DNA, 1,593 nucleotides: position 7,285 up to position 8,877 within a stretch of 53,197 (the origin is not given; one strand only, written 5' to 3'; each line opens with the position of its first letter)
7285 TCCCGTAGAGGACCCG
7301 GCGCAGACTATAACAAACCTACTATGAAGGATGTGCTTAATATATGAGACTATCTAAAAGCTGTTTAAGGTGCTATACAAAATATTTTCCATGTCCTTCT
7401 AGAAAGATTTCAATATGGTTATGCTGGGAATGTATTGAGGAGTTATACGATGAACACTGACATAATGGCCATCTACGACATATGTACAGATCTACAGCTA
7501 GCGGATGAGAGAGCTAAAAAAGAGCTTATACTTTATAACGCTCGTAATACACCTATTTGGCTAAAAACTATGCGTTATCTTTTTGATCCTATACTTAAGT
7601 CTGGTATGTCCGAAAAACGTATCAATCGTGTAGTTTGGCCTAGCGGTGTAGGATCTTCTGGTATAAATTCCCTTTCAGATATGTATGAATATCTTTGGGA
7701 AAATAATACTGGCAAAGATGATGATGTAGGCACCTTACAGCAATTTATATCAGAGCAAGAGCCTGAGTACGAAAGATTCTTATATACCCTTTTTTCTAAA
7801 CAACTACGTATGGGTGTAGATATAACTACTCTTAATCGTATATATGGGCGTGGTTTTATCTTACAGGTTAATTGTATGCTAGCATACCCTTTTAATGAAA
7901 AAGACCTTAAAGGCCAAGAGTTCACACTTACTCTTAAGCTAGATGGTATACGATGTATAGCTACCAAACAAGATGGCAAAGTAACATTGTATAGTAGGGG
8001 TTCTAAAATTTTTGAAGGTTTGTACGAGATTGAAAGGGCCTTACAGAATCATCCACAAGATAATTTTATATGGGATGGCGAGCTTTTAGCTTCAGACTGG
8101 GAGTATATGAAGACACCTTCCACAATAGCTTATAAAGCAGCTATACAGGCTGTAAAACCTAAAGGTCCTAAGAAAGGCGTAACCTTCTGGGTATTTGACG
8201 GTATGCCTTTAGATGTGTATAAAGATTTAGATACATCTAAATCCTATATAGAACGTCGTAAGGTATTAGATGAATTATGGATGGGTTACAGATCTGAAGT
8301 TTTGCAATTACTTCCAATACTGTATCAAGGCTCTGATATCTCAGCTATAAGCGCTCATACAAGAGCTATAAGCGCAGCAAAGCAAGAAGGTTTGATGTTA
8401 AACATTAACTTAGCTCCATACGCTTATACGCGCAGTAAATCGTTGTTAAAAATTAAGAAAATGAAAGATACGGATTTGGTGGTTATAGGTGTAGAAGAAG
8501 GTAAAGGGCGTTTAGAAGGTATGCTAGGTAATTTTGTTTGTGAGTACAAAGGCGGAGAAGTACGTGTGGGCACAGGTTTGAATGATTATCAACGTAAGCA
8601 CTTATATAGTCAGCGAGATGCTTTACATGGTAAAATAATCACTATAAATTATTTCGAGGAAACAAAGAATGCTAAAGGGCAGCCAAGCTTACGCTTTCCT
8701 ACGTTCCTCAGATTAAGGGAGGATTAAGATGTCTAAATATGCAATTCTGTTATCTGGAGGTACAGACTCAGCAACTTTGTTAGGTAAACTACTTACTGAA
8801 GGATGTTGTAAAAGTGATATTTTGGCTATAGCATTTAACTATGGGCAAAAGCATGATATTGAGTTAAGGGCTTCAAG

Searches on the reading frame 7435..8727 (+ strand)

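Call 66: search_protein_families(library=pfam, proteins=[window:7435-8727:+], max_evalue=0.001)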
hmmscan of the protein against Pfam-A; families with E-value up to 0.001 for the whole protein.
window:7435-8727:+ (430 aa): 3 families
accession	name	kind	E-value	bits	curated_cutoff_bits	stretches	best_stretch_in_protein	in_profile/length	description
PF14743.12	DNA_ligase_OB_2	-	4.2e-18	65.6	28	1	355-428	1-66/66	DNA ligase OB-like domain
PF01068.26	DNA_ligase_A_M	-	3.7e-15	56.6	26.2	1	148-341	2-204/204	ATP dependent DNA ligase domain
PF09414.15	RNA_ligase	-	2.8e-05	24.8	27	1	162-321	2-154/171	RNA ligase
